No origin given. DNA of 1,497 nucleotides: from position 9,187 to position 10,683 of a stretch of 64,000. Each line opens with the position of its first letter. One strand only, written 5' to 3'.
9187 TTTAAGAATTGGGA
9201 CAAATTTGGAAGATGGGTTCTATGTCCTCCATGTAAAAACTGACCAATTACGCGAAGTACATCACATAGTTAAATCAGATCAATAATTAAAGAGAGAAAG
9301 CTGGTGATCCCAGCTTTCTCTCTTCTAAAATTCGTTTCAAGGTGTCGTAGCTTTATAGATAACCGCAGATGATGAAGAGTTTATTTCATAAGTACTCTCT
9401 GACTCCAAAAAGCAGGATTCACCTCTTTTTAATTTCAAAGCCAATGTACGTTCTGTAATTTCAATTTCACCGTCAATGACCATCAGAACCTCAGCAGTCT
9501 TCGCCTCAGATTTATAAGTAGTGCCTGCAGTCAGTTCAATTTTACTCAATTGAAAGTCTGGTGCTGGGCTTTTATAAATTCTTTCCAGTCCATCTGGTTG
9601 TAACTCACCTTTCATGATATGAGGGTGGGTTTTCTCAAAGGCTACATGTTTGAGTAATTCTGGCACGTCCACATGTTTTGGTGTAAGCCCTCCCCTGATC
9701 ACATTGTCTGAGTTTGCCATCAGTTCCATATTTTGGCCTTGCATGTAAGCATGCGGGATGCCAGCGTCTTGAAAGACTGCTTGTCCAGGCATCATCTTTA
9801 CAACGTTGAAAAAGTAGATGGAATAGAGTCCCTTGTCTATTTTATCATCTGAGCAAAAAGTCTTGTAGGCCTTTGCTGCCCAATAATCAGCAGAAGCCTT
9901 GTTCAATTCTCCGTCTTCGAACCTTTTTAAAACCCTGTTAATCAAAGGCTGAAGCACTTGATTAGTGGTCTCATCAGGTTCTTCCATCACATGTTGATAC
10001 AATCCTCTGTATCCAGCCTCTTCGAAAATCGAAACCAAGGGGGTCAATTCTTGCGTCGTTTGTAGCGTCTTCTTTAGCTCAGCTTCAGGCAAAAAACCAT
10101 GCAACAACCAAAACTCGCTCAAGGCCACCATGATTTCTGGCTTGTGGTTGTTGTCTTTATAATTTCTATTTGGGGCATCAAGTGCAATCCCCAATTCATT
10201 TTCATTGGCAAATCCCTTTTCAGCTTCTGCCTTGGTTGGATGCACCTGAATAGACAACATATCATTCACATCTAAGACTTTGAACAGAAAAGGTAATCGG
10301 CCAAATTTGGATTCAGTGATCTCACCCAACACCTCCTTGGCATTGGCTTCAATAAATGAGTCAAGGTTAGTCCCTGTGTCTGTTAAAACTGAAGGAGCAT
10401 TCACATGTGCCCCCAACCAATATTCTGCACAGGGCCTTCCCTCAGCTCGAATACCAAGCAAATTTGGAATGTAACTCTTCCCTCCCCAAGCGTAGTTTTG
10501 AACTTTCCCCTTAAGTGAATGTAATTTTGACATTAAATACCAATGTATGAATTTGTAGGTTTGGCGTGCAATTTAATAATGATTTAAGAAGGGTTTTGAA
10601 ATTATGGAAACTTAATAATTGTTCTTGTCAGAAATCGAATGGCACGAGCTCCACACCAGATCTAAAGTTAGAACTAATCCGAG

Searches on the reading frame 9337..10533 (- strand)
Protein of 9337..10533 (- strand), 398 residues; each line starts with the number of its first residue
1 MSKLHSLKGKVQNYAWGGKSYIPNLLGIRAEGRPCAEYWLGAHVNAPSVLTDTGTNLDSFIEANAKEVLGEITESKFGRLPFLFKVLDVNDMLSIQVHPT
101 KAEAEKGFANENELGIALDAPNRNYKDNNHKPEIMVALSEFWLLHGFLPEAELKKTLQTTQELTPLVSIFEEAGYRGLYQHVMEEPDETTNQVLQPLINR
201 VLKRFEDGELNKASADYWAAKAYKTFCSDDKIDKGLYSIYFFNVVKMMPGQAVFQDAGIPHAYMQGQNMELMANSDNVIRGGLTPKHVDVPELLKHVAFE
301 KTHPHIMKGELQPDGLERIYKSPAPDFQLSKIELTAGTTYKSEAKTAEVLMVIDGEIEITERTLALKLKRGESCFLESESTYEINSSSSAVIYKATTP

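Call 8: search_protein_families(library=pfam, proteins=[window:9337-10533:-])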
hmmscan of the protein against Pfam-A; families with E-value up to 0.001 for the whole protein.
window:9337-10533:- (398 aa): 2 families
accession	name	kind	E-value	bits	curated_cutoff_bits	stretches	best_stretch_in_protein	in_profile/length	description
PF20511.4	PMI_typeI_cat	-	1.5e-31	109.8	22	1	6-148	3-141/143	Phosphomannose isomerase type I, catalytic domain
PF21621.3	MPI_cupin_dom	-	4.9e-08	33.3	27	1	325-387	9-71/79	Mannose-6-phosphate isomerase, cupin domain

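Call 9: find_encoding_contigs(protein=window:9337-10533:-, flank=10000, max_places=10)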
Protein window:9337-10533:- (398 aa): 2 contigs read that carry it; 1 place shown.
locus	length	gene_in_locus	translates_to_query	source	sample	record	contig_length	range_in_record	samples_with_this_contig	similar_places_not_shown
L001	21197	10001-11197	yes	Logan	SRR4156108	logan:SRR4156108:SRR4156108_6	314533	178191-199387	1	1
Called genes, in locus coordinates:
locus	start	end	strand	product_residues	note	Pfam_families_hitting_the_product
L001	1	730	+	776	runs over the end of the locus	PF19263:DUF5906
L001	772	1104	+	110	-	-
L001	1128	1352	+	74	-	-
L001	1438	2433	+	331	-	-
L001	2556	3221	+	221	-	-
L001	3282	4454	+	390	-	PF00675:Peptidase_M16, PF05193:Peptidase_M16_C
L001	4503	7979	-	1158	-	PF20698:PIN-TPR-GreABC (weak)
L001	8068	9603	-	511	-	PF02661:Fic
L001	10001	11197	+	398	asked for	PF20511:PMI_typeI_cat, PF21621:MPI_cupin_dom (weak)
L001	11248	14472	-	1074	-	PF13688:Reprolysin_5 (weak), PF05572:Peptidase_M43, PF18911:PKD_4, PF00801:PKD, PF20009:GEVED, PF18962:Por_Secre_tail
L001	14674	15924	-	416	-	PF00999:Na_H_Exchanger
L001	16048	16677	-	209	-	PF00072:Response_reg, PF00196:GerE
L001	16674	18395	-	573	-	PF07730:HisKA_3, PF02518:HATPase_c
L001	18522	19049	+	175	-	PF03703:bPH_2, PF24649:DUF7642 (weak)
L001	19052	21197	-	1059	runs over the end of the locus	PF13088:BNR_2 (faint), PF02012:BNR (faint), PF15902:Sortilin-Vps10 (weak)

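Call 15: find_related_loci(query=window:9337-10533:-, collection=genome_contigs, flank=10000)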
Query window:9337-10533:- (398 aa) in genome_contigs; peptide patterns used: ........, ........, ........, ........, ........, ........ (x = any residue, [..] = any of these).
276 stretches matched a pattern; 168 encode a relative of the query (tblastn E <= 1e-3); the best 80 are kept; 80 distinct loci.
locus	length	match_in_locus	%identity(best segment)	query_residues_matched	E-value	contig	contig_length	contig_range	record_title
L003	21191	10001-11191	69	1-398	0e+0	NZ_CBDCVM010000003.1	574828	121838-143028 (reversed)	MAG: Reichenbachiella sp. isolate 0aae0929-32bb-426d-91f0-afec398d2a93 contig_3, whole genome shotgun sequence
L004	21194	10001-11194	71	1-398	0e+0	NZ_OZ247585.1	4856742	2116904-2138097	MAG: Reichenbachiella sp. isolate eb5c5201-2828-4ab5-bcd7-5c3e20512ac5 chromosome 1, complete sequence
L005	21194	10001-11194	65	3-398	9e-177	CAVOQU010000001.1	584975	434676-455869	MAG: uncultured Flavobacteriaceae bacterium isolate MFD09964.bin.1.347 genome assembly, contig: contig_149, whole genome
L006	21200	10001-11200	63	1-398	9e-172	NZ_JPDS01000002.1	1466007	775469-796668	Polaribacter sp. Hel1_85 PHEL85b, whole genome shotgun sequence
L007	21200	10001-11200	62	1-398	4e-169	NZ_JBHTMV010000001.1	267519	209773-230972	Lutibacter holmesii strain CCUG 62221 GCM70027336_15, whole genome shotgun sequence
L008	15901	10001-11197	61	1-398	6e-168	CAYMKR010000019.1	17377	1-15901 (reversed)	MAG TPA_asm: uncultured Flavobacteriaceae bacterium isolate SRP155585_co1_20 genome assembly, contig: NODE_1476_length_1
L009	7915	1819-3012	61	1-396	2e-166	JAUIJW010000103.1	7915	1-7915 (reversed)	MAG: Bacteroidia bacterium isolate Co_bin.334 NODE_51800_length_7915_cov_0.940806, whole genome shotgun sequence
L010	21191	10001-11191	60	4-398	4e-162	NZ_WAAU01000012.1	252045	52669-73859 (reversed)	Tenacibaculum aiptasiae strain a4 scaffold23, whole genome shotgun sequence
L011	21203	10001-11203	60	1-398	5e-162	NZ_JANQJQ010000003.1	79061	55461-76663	MAG: Seonamhaeicola sp. isolate PL25a_bin.121 k99_5191717, whole genome shotgun sequence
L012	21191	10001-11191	60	4-398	2e-160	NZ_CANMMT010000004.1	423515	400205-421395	Uncultured Tenacibaculum sp. isolate 838.fasta NODE_4, whole genome shotgun sequence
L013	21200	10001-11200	58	1-398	3e-160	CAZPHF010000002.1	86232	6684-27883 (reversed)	MAG TPA_asm: uncultured Flavobacteriaceae bacterium isolate SRP155585_co1_97 genome assembly, contig: NODE_24_length_862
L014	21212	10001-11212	59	1-398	1e-159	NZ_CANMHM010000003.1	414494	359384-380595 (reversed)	Uncultured Polaribacter sp. isolate 3-1089-G.fasta NODE_3, whole genome shotgun sequence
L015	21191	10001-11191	58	4-398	3e-157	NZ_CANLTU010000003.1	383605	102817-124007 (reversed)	Uncultured Tenacibaculum sp. isolate 2-514A.fasta NODE_3, whole genome shotgun sequence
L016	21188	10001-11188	58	2-398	2e-156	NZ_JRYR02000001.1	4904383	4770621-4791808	Flammeovirga pacifica strain WPAGA1 Scaffold1, whole genome shotgun sequence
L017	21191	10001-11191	58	3-396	9e-156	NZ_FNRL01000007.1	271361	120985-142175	Chitinophaga terrae (ex Kim and Jung 2007) strain DSM 23920, whole genome shotgun sequence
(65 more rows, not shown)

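Call 106: search_protein_families(library=pfam, proteins=[L003:8291-9574:-], max_evalue=0.001)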
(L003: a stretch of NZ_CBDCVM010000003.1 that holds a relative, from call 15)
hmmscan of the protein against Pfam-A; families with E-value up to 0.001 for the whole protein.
L003:8291-9574:- (427 aa): 1 family
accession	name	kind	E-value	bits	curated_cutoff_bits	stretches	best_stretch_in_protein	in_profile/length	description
PF19577.5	DcaP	-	7.4e-05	22.4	27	1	67-197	80-215/410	DcaP outer membrane protein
